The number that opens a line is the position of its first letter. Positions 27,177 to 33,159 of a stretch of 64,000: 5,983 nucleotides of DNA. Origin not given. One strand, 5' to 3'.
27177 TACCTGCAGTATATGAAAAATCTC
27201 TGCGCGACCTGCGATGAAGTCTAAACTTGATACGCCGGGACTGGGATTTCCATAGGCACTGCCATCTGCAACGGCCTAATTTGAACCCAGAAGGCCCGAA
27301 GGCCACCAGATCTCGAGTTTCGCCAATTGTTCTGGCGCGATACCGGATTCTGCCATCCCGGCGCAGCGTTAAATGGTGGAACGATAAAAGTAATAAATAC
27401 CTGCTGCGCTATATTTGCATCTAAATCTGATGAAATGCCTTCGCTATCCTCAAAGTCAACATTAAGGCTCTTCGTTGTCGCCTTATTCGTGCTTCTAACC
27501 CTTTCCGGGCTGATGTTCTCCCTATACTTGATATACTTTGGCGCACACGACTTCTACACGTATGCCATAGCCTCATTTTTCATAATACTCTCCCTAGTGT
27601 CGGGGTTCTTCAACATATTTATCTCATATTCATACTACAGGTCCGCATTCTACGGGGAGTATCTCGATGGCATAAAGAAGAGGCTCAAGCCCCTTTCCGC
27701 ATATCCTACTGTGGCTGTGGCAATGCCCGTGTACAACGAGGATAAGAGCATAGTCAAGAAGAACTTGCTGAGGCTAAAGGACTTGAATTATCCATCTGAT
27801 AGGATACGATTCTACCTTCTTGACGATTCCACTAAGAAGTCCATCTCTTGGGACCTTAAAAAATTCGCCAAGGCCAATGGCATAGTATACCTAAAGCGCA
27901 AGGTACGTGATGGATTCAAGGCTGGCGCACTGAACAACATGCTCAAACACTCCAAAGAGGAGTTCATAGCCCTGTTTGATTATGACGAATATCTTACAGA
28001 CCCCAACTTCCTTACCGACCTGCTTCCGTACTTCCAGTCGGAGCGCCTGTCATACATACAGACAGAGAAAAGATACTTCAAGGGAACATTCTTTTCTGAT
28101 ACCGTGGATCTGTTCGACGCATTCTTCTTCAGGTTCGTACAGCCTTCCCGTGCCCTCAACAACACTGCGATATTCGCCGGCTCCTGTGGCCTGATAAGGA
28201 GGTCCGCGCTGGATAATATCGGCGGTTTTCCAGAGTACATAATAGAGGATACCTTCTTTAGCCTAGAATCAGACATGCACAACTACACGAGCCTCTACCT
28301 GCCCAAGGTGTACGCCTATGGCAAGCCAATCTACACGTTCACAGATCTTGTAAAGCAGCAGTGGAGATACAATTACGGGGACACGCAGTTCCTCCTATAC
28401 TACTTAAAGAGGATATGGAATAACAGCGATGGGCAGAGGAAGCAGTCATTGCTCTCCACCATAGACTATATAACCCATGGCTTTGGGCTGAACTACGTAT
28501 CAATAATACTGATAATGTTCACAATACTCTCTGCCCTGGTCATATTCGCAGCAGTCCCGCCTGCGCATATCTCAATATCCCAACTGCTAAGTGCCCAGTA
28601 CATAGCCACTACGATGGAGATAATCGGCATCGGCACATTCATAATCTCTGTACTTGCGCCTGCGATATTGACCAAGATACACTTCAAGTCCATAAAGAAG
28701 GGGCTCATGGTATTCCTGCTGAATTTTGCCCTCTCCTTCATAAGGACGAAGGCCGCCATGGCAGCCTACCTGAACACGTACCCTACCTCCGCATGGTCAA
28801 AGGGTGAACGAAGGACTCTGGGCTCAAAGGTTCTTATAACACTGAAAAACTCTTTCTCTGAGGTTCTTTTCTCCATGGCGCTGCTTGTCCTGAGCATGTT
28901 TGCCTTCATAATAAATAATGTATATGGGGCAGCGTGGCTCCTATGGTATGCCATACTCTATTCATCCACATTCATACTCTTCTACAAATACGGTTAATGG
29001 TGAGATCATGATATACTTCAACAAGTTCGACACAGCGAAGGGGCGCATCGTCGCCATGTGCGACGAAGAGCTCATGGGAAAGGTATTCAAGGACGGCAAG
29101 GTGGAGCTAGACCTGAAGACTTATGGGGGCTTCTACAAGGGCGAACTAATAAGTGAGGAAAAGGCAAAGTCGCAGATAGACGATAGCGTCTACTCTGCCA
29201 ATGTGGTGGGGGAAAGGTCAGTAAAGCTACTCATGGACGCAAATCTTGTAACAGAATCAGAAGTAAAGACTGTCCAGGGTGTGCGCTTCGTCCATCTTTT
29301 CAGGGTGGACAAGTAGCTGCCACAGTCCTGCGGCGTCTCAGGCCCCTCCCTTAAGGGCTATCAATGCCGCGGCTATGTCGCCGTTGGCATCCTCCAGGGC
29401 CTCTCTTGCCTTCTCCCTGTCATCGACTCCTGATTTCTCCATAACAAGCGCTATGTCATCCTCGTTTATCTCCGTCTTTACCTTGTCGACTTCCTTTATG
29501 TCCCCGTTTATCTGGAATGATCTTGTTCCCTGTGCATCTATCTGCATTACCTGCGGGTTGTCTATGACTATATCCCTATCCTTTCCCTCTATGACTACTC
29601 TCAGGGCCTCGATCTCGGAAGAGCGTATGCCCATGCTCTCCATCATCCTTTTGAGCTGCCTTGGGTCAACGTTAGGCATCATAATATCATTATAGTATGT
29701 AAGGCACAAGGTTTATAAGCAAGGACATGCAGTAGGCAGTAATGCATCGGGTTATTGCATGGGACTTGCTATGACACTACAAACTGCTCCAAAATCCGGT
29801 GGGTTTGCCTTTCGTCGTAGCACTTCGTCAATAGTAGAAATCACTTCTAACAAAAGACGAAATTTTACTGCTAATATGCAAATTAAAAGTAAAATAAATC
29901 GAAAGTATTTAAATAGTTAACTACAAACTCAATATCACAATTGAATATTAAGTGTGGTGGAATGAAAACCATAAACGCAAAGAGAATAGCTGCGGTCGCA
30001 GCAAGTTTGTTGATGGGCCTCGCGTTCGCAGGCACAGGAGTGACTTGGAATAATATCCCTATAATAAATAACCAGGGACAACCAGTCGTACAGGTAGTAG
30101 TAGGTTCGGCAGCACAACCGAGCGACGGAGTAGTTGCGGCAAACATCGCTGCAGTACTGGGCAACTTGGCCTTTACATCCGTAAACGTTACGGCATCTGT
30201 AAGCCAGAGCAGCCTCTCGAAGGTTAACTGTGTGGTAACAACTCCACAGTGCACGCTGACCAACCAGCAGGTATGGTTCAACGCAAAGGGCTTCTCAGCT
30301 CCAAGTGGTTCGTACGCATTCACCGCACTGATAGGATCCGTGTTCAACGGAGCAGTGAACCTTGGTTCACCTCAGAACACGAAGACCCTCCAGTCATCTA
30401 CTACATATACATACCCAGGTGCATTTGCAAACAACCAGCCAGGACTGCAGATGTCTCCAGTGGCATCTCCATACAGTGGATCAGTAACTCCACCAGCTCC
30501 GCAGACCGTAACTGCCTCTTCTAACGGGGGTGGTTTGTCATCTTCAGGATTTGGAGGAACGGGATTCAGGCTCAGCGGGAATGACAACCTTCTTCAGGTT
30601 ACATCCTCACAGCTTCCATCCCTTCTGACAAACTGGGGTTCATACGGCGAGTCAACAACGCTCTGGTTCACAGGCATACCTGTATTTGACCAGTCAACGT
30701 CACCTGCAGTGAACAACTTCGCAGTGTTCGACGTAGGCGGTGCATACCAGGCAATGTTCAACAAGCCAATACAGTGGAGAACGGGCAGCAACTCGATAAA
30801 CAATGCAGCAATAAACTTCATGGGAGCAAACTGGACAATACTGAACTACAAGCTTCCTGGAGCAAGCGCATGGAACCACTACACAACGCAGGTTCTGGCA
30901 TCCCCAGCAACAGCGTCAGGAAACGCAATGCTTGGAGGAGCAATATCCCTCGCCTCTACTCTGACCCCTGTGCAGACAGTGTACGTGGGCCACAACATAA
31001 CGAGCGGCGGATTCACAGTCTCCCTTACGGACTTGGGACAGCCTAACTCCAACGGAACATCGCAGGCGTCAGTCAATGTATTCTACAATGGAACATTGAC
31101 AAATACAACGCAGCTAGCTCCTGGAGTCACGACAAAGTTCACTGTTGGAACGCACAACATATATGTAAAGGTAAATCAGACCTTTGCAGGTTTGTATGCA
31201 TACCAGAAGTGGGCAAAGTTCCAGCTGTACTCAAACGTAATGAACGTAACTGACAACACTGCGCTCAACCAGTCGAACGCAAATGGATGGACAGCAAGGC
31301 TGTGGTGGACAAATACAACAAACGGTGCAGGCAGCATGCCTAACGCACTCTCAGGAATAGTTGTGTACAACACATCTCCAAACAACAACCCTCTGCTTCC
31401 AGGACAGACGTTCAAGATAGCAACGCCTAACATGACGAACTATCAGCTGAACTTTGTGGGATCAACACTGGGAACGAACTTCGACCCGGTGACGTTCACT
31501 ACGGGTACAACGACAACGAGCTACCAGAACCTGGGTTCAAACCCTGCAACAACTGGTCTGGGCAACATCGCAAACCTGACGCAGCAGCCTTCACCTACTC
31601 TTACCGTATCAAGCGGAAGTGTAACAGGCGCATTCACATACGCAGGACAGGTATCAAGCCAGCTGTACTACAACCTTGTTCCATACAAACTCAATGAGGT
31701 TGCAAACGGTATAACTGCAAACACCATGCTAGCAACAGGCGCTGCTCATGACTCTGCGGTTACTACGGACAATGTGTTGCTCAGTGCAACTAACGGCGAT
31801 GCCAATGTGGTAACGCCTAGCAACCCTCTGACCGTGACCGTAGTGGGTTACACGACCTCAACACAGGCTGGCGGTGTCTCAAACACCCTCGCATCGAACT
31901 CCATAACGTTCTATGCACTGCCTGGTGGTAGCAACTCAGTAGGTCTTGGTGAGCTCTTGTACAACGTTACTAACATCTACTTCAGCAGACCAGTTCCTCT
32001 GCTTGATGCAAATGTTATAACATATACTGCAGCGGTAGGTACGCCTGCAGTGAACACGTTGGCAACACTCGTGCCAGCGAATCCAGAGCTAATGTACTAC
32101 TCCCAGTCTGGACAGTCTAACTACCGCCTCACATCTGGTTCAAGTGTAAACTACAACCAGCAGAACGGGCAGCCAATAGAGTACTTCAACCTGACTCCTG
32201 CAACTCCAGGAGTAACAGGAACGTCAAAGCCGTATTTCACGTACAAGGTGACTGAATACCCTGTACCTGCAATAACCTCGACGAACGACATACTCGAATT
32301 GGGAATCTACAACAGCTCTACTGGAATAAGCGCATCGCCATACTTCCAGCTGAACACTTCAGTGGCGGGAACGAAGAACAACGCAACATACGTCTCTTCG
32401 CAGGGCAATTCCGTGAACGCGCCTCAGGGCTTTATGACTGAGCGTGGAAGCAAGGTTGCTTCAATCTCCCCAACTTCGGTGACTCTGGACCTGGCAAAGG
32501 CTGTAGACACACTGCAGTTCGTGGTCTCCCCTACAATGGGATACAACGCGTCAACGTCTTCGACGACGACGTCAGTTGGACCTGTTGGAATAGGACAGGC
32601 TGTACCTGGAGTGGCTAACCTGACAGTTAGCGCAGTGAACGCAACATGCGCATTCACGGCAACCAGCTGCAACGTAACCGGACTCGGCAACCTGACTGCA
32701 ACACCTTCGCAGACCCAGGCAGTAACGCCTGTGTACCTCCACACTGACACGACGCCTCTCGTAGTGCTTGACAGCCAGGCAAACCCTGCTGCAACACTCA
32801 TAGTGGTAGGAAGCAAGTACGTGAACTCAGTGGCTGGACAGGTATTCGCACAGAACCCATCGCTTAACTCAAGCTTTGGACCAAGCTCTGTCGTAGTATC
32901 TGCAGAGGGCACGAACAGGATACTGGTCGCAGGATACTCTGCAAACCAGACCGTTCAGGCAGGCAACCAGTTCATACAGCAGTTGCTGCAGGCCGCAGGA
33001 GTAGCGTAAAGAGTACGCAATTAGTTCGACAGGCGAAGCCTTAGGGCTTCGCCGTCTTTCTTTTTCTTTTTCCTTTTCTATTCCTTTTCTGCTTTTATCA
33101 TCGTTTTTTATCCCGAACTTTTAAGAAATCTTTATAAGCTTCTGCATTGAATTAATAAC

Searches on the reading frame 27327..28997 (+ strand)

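Call 81: search_protein_families(library=pfam, proteins=[window:27327-28997:+], max_evalue=0.001)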
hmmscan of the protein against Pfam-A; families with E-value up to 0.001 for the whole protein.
window:27327-28997:+ (556 aa): 5 families
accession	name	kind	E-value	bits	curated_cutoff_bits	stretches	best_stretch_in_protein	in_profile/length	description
PF00535.33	Glycos_transf_2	-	3e-16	60.2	23.3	1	131-298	2-167/168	Glycosyl transferase family 2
PF13632.12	Glyco_trans_2_3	-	8.4e-16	58.8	27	1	214-411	2-187/198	Glycosyl transferase family group 2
PF13641.12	Glyco_tranf_2_3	-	1.5e-11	45.2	27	1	127-350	1-229/230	Glycosyltransferase like family 2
PF10111.15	Glyco_tranf_2_2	-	6.4e-06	26.3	27.3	1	131-242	2-112/276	Glycosyltransferase like family 2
PF13506.12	Glyco_transf_21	-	0.00066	19.6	21.7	0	198-348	18-172/174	Glycosyl transferase family 21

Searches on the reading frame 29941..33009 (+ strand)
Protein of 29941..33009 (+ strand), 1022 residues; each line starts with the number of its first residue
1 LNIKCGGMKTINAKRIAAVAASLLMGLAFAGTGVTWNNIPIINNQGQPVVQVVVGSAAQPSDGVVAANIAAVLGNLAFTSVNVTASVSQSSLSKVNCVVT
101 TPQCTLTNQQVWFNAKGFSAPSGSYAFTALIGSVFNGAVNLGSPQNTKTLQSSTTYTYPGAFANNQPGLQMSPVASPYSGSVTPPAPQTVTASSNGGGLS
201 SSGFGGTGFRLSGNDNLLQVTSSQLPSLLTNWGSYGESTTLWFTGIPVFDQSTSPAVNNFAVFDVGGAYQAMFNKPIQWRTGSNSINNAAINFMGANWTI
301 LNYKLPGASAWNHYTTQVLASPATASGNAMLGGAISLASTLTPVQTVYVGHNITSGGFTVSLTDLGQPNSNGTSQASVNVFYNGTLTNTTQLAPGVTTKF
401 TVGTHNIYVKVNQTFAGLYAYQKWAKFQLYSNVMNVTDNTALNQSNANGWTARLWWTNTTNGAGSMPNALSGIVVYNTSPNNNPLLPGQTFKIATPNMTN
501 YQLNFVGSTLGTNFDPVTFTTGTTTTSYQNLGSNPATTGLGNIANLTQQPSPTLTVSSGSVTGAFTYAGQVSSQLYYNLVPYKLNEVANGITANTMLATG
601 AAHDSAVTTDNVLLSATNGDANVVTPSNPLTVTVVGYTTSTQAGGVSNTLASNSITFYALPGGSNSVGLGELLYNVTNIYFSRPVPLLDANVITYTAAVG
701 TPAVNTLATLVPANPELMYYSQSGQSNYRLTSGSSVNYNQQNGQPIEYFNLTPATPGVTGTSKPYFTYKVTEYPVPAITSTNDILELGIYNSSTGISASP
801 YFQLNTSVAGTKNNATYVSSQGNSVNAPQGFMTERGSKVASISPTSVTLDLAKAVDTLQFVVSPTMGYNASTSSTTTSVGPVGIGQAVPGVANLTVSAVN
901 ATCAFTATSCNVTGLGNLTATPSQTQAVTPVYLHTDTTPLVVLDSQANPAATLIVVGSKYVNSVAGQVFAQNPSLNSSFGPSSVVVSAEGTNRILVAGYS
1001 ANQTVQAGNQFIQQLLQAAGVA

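Call 81: search_protein_families(library=pfam, proteins=[window:29941-33009:+], max_evalue=0.001)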
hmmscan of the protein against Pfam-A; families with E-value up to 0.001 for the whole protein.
window:29941-33009:+ (1022 aa): 1 family
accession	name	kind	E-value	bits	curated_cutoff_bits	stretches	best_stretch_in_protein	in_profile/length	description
PF05124.17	S_layer_C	-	4.1e-15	56.3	23.9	1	44-1014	11-176/177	S-layer like family, outer domain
